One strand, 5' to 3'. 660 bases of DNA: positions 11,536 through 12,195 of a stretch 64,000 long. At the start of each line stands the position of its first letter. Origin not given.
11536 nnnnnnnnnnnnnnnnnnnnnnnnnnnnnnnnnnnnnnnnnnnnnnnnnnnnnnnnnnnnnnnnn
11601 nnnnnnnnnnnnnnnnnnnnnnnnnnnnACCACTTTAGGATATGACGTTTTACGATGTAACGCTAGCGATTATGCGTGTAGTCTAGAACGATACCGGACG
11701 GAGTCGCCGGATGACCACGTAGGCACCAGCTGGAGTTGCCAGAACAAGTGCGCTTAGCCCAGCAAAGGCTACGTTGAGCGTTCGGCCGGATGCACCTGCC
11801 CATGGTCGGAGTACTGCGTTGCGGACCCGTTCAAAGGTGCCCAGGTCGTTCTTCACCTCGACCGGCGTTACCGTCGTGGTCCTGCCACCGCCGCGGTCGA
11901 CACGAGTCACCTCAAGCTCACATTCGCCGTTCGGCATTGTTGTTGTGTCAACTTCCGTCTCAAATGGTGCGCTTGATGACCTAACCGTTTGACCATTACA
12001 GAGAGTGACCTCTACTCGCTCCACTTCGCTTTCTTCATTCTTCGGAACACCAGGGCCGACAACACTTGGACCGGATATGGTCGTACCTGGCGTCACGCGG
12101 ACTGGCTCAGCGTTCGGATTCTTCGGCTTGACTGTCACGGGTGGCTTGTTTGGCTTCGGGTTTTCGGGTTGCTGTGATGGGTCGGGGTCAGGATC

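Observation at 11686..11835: Conserved tripartite C-terminal tail (motif, TM helix, basic cluster) shared by two paralogs, a candidate novel sorting signal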

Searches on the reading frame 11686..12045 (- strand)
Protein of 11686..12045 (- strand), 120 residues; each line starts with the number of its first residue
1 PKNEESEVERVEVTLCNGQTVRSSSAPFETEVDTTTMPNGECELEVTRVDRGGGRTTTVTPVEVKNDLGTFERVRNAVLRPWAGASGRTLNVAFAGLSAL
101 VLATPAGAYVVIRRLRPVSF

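Call 10: find_homologous_proteins(query=A1, max_evalue=0.1)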
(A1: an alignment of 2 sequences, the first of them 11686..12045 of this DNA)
Query A1 (2 sequences): 367 candidates shared short words with the query, none scored E <= 0.1.

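Call 22: find_homologous_proteins(query=A3, max_evalue=0.01)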
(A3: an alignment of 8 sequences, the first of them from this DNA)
Query A3 (8 sequences): 3442 candidates shared short words with the query, none scored E <= 0.01.

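Call 25: find_related_loci(query=A4, collection=genome_contigs, flank=10000)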
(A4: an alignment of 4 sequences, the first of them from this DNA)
Query A4 (113 aa) in genome_contigs; peptide patterns used: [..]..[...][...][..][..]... (x = any residue, [..] = any of these).
10 stretches matched a pattern, but none encodes a relative of the query by tblastn (E <= 1e-3).

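Call 49: predict_structure(alignment_id=A5)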
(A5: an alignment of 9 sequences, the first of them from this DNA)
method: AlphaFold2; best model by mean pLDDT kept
length: 115 residues; sequences in the alignment: 9
mean_pLDDT: 66.1   pTM: 0.44
mean pLDDT of the five models: 66.1, 64.5, 63.1, 62.9, 60.3
residues with pLDDT >= 90: 0; 70-90: 45; 50-70: 58; < 50: 12
segments of 3 or more residues with pLDDT < 50: 79-85, 113-115
pLDDT, mean of each block of 10 residues (from residue 1): 72 67 67 76 82 83 71 60 50 51 56 48
secondary structure, 60 per line:
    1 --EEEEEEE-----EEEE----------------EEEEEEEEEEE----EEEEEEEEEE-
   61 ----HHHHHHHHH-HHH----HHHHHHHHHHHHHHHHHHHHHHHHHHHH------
elements in order: E3-9 E15-18 E35-45 E50-59 H65-73 H82-109

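Call 55: search_solved_structures(query=A5, max_evalue=1, show_alignments=2)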
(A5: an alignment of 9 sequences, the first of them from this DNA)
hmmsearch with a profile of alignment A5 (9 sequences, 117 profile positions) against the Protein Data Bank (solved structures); distinct sequences matched with E-value up to 1: 13.
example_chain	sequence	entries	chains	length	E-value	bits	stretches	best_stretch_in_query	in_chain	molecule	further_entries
6nz0_Z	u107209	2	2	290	3.8e-05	26.8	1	12-60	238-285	Dyslexia-associated protein KIAA0319-like protein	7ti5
2yn3_A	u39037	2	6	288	0.0064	19.6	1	3-65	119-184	PUTATIVE INNER MEMBRANE PROTEIN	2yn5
4jrw_A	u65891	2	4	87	0.19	14.8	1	34-62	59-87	Collagenase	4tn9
2h4p_A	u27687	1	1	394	0.37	13.9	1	35-94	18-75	Heterochromatin-associated protein MENT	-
2y72_A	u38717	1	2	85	0.43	13.7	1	34-61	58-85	COLLAGENASE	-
4l9d_A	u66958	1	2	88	0.44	13.7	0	33-60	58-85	Protease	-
4aqo_A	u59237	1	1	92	0.49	13.5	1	34-61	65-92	COLLAGENASE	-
2kpn_A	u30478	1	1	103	0.53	13.4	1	20-60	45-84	Bacillolysin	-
9lqj_A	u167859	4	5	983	0.61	13.2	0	34-60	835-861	Collagenase ColH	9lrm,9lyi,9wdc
9lrk_A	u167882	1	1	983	0.61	13.2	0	34-60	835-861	Collagenase ColH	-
8pn3_A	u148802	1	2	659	0.89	12.7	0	5-62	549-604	DUF3472 domain-containing protein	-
8pmu_A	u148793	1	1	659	0.89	12.7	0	5-62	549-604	DUF3472 domain-containing protein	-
8pn5_A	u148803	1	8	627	0.95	12.6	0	5-62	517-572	DUF3472 domain-containing protein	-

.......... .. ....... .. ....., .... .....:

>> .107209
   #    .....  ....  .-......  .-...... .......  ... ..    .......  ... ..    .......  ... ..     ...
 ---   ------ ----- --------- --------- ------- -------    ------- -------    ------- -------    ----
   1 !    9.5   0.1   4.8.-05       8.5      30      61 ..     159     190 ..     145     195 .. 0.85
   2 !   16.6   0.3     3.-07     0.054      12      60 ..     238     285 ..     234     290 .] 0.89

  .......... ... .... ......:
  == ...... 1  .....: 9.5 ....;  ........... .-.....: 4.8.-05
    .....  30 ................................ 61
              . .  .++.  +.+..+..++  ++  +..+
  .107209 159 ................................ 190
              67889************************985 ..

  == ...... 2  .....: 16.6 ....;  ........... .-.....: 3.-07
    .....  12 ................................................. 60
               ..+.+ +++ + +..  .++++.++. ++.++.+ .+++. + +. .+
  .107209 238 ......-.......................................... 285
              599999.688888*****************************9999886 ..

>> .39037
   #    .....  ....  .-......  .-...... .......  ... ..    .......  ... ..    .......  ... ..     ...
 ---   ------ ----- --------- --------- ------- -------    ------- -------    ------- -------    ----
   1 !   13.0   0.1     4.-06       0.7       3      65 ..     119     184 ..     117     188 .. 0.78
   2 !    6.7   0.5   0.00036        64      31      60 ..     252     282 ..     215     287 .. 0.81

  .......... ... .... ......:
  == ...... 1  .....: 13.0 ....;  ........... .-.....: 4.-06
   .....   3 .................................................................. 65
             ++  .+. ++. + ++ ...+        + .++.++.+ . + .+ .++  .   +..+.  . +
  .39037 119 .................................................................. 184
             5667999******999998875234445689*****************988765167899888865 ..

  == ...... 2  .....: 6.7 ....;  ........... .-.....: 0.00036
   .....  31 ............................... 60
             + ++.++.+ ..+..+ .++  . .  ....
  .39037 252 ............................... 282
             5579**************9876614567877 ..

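Call 57: fold_search(model_id=the predicted structure, library=pdb)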
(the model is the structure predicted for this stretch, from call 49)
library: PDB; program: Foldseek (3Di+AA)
matches with E <= 10: 1144; with E <= 0.001: 0
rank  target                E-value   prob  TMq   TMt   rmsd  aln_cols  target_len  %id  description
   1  3pe9_B                2.8e-02  1.00  0.42  0.55   2.1        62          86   24  Structures of Clostridium thermocellum CbhA fibronectin(III)-like modules (released 2011-11-23)
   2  4l9d_B                4.9e-02  1.00  0.37  0.52   3.9        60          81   18  Crystal structure of the PKD1 domain from Vibrio cholerae metalloprotease PrtV (released 2013-07-10)
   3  6xi3                  7.3e-02  0.99  0.39  0.13   3.7        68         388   19  Crystal structure of tetra-tandem repeat in extending region of large adhesion protein (released 2020-10-14)
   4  8i4t_M                7.8e-02  0.95  0.42  0.12   9.8       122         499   15  Structure of the asymmetric unit of SFTSV virion (released 2023-09-13)
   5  5icu                  8.2e-02  0.92  0.31  0.34   4.2        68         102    9  The crystal structure of CopC from Methylosinus trichosporium OB3b (released 2016-04-06)
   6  6x5v_A                8.2e-02  0.85  0.30  0.09   4.2        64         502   17  Peptide-bound structure of Marinomonas primoryensis peptide-binding domain (released 2021-09-01)
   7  8i4t_N                9.3e-02  0.93  0.41  0.11  16.8       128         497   13  Structure of the asymmetric unit of SFTSV virion (released 2023-09-13)
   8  2oxg_E                1.1e-01  0.99  0.34  0.39   3.8        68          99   24  The SoxYZ Complex of Paracoccus pantotrophus (released 2007-05-22)
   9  8i4t_R                1.1e-01  0.89  0.39  0.11  16.9       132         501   16  Structure of the asymmetric unit of SFTSV virion (released 2023-09-13)
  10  4l9d_A                1.2e-01  1.00  0.38  0.52   3.9        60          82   18  Crystal structure of the PKD1 domain from Vibrio cholerae metalloprotease PrtV (released 2013-07-10)
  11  8i4t_C                1.2e-01  0.90  0.41  0.11  23.0       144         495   14  Structure of the asymmetric unit of SFTSV virion (released 2023-09-13)
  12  8jaj_a                1.2e-01  0.38  0.21  0.07  10.7        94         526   16  In situ structures of the ultra-long contracted tail of Myoviridae phage P1 (released 2023-06-21)
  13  9lip_B                1.3e-01  1.00  0.42  0.61   3.5        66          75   17  The cryo-EM structure of the native PMEL fibril lamella (released 2025-12-24)
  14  6aem_A                1.4e-01  1.00  0.40  0.53   2.4        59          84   19  Crystal structure of the PKD1 domain of Vibrio anguillarum Epp (released 2018-12-12)
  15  4tn9_A                1.4e-01  1.00  0.37  0.48   5.4        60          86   18  Crystal structure of Clostridium histolyticum ColG collagenase polycystic kidney disease-like domain at 1.4 Angstrom r (released 2015-03-11)
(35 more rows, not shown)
